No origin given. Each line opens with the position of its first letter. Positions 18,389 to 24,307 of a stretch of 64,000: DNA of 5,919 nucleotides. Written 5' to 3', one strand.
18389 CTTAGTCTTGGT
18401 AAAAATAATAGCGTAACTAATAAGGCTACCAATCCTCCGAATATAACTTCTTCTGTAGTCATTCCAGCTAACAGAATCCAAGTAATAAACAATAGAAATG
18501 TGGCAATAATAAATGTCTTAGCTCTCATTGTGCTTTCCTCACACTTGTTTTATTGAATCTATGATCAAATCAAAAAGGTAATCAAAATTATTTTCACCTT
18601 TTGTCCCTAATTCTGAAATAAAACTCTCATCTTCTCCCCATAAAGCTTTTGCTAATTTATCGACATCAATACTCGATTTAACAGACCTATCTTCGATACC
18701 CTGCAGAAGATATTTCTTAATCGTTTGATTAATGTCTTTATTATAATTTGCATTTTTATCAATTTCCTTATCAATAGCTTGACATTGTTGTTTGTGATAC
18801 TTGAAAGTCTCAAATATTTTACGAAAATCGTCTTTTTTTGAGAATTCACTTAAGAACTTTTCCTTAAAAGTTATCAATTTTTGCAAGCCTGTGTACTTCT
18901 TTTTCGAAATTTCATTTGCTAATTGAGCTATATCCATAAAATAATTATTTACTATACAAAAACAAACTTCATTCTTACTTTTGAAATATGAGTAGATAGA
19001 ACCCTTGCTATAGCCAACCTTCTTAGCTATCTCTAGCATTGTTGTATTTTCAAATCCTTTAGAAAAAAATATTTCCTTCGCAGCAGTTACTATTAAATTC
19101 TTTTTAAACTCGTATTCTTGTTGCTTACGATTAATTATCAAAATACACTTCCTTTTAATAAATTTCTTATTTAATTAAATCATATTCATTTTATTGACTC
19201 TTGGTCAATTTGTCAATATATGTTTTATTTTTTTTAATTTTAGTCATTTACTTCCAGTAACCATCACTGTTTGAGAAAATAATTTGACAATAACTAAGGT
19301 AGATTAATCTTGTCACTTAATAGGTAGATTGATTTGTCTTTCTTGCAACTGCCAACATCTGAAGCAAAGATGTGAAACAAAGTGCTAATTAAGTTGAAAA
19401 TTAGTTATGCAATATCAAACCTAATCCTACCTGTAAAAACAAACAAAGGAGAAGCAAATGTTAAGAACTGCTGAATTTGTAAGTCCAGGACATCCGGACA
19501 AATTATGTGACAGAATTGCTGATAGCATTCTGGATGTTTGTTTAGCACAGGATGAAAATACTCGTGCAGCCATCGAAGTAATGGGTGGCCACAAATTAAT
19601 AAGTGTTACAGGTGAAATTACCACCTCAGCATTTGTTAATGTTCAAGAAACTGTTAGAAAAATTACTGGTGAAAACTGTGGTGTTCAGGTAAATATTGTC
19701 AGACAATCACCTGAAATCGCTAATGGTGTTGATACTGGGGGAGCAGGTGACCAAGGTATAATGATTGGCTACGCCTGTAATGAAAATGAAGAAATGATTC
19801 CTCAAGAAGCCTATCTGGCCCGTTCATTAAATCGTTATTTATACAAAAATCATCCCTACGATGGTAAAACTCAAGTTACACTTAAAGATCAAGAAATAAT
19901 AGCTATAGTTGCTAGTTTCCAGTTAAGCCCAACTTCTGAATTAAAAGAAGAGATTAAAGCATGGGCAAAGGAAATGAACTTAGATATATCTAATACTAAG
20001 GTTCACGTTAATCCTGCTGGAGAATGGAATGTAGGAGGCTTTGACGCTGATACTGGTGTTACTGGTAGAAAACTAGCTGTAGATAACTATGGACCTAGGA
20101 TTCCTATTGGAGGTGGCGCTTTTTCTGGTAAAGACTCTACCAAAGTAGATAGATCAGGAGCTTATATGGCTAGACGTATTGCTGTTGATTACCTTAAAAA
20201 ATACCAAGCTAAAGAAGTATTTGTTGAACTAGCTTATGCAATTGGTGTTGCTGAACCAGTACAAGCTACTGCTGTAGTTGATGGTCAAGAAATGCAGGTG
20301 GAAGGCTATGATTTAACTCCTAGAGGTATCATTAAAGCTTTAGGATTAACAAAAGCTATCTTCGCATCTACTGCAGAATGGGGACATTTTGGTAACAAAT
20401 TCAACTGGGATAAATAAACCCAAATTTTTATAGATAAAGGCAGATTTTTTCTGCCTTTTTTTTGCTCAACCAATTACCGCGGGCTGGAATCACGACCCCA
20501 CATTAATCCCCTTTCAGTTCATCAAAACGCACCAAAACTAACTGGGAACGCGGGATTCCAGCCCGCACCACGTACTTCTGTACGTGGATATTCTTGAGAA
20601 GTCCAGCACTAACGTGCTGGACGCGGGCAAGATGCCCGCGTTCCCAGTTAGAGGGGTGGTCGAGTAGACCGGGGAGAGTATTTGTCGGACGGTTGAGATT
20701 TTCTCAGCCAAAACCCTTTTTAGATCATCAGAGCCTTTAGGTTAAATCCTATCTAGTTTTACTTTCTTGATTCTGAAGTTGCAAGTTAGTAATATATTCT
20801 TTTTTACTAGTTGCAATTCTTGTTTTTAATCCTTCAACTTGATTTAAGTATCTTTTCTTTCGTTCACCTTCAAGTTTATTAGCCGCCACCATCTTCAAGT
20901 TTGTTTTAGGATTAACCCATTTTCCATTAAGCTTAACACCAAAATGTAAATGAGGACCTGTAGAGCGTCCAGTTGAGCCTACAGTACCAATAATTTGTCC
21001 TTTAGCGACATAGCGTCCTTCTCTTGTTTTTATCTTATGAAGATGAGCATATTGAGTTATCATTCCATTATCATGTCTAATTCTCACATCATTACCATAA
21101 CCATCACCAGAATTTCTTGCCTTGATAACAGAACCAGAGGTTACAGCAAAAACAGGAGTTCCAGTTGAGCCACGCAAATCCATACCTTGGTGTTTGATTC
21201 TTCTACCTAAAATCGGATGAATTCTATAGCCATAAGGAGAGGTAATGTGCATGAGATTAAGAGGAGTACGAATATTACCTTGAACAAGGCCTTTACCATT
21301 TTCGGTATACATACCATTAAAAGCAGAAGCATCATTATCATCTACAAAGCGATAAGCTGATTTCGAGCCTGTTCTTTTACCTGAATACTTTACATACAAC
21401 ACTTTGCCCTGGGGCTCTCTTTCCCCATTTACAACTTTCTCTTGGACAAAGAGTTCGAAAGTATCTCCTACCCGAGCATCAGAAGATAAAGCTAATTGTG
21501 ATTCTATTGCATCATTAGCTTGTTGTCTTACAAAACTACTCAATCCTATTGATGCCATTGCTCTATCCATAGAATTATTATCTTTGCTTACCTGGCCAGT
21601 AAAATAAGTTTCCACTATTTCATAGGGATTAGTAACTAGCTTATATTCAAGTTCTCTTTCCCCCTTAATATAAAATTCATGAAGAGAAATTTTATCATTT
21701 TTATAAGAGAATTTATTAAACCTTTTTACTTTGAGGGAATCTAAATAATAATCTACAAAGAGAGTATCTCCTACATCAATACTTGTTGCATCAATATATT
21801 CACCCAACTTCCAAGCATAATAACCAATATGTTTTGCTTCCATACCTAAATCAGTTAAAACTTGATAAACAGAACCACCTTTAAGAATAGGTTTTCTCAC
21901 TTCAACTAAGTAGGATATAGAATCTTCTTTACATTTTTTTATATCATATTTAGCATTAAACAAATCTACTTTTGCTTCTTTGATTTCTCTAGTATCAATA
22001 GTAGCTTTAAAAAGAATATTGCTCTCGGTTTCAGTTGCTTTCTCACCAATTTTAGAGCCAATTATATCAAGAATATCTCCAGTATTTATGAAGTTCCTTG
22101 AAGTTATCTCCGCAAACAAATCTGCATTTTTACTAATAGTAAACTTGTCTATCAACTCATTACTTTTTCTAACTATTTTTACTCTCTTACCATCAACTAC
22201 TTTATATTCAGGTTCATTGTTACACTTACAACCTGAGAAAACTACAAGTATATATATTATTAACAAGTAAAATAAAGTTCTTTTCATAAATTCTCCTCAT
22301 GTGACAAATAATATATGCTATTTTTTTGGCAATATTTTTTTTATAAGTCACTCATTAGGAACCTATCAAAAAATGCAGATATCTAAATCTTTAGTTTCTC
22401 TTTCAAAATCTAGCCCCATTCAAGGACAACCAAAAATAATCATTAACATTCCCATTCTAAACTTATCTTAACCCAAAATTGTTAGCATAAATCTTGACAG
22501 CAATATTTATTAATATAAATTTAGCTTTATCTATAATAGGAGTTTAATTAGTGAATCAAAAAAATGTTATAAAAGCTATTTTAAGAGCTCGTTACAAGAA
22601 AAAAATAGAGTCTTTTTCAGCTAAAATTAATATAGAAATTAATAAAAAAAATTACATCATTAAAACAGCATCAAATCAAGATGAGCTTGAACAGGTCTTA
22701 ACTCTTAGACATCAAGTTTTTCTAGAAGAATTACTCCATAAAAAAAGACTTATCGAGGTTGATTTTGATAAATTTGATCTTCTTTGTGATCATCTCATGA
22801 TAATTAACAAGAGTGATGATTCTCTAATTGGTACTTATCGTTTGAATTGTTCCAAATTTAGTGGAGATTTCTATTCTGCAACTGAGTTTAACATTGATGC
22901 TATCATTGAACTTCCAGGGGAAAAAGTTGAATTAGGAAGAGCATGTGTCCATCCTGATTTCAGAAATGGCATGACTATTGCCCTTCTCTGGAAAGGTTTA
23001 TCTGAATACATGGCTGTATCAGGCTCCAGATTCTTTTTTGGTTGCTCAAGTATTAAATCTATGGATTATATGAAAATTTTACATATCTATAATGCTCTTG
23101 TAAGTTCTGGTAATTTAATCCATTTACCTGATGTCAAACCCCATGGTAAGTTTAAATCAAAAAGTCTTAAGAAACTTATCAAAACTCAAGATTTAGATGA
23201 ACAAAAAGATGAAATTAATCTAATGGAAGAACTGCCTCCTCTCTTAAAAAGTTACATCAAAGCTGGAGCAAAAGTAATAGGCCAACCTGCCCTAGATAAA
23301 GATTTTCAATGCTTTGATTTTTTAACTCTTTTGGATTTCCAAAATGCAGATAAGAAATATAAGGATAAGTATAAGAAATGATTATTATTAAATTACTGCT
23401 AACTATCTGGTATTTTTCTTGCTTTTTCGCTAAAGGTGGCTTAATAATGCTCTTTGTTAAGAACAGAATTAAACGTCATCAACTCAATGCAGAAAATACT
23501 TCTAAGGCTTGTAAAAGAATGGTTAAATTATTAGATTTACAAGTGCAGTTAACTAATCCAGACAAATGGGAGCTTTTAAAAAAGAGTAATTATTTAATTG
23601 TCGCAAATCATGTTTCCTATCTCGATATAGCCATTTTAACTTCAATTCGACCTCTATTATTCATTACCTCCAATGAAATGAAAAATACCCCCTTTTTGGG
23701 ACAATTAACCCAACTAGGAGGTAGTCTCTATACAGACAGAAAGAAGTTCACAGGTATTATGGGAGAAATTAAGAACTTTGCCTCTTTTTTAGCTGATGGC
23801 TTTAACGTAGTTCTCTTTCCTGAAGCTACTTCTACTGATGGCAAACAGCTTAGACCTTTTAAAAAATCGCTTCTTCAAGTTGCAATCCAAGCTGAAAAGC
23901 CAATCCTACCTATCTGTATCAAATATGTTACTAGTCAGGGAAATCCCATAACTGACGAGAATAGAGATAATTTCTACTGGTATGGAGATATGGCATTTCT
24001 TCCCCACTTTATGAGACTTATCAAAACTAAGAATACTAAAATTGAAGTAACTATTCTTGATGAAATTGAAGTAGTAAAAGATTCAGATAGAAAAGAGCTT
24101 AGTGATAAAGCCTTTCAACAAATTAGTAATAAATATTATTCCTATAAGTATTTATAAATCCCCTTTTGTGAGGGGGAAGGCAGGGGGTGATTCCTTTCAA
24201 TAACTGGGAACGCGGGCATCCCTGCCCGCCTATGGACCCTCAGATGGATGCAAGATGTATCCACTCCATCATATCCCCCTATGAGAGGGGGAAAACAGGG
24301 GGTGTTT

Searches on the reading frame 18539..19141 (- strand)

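Call 68: search_protein_families(library=pfam, max_evalue=0.00001, proteins=[window:18539-19141:-])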
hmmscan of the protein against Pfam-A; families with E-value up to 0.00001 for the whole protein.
window:18539-19141:- (200 aa): 1 family
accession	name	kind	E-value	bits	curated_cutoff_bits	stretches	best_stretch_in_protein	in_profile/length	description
PF00440.29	TetR_N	-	2.6e-15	56.4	24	1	17-58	1-42/47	Bacterial regulatory proteins, tetR family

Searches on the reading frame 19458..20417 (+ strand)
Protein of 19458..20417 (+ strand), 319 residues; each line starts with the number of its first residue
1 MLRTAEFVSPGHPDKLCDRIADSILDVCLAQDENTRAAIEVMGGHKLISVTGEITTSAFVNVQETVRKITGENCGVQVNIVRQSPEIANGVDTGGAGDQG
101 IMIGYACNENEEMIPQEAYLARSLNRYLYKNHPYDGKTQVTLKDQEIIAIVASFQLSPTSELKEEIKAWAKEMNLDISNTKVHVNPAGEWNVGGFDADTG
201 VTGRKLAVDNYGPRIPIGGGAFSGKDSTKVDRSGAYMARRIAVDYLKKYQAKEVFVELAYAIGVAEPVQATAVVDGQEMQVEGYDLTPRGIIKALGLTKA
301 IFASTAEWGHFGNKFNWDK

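Call 68: search_protein_families(library=pfam, max_evalue=0.00001, proteins=[window:19458-20417:+])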
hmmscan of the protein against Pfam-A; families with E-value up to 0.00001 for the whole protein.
window:19458-20417:+ (319 aa): 3 families
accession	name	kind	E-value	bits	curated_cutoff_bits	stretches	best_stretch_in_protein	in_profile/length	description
PF02773.21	S-AdoMet_synt_C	-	4.1e-37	127.6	25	1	192-319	1-138/138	S-adenosylmethionine synthetase, C-terminal domain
PF00438.25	S-AdoMet_synt_N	-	8.4e-22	78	33.1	1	2-69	3-70/99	S-adenosylmethionine synthetase, N-terminal domain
PF02772.21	S-AdoMet_synt_M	-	1.8e-15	57.5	29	1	95-189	3-119/120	S-adenosylmethionine synthetase, central domain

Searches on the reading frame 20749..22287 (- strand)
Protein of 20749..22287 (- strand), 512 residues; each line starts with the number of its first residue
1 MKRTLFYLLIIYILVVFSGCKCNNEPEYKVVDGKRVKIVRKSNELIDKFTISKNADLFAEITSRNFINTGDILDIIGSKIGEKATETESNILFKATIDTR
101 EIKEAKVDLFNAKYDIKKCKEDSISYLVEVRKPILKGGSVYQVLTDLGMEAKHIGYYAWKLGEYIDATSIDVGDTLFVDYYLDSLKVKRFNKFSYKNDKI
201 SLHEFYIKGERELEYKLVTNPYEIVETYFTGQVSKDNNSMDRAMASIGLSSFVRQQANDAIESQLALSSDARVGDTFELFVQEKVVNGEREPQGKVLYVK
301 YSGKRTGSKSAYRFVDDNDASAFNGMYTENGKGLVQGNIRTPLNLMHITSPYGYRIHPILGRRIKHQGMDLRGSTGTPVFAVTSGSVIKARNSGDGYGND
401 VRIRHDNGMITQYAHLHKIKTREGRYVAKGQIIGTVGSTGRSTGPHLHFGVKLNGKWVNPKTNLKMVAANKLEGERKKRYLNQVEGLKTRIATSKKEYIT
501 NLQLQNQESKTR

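Call 68: search_protein_families(library=pfam, max_evalue=0.00001, proteins=[window:20749-22287:-])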
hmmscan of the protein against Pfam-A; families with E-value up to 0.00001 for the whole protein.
window:20749-22287:- (512 aa): 1 family
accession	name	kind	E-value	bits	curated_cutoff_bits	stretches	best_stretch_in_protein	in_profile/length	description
PF01551.29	Peptidase_M23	-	4.3e-33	113.8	28.7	1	365-460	2-96/96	Peptidase family M23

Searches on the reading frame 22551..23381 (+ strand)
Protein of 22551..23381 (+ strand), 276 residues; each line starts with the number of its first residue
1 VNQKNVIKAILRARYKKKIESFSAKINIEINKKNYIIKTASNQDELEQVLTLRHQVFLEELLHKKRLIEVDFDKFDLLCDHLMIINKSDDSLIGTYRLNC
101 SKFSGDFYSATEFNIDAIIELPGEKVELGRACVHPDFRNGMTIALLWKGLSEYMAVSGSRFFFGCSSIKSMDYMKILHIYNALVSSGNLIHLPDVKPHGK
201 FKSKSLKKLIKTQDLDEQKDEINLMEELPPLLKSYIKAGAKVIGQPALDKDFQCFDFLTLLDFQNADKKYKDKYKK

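Call 68: search_protein_families(library=pfam, max_evalue=0.00001, proteins=[window:22551-23381:+])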
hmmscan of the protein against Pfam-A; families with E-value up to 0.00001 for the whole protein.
window:22551-23381:+ (276 aa): 2 families
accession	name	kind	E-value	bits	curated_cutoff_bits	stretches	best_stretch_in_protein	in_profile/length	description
PF13444.12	Acetyltransf_5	-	9e-26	91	22.4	1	52-148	1-102/102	Acetyltransferase (GNAT) domain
PF21926.2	FeeM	-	5.4e-06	26.7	27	1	49-155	2-110/158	N-acyl amino acid synthase FeeM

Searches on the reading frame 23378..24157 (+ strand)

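Call 68: search_protein_families(library=pfam, max_evalue=0.00001, proteins=[window:23378-24157:+])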
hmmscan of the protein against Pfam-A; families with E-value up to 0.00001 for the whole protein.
window:23378-24157:+ (259 aa): 1 family
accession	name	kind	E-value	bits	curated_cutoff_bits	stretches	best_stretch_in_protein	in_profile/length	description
PF01553.26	Acyltransferase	-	5.1e-22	78.5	23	1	67-182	11-132/132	Acyltransferase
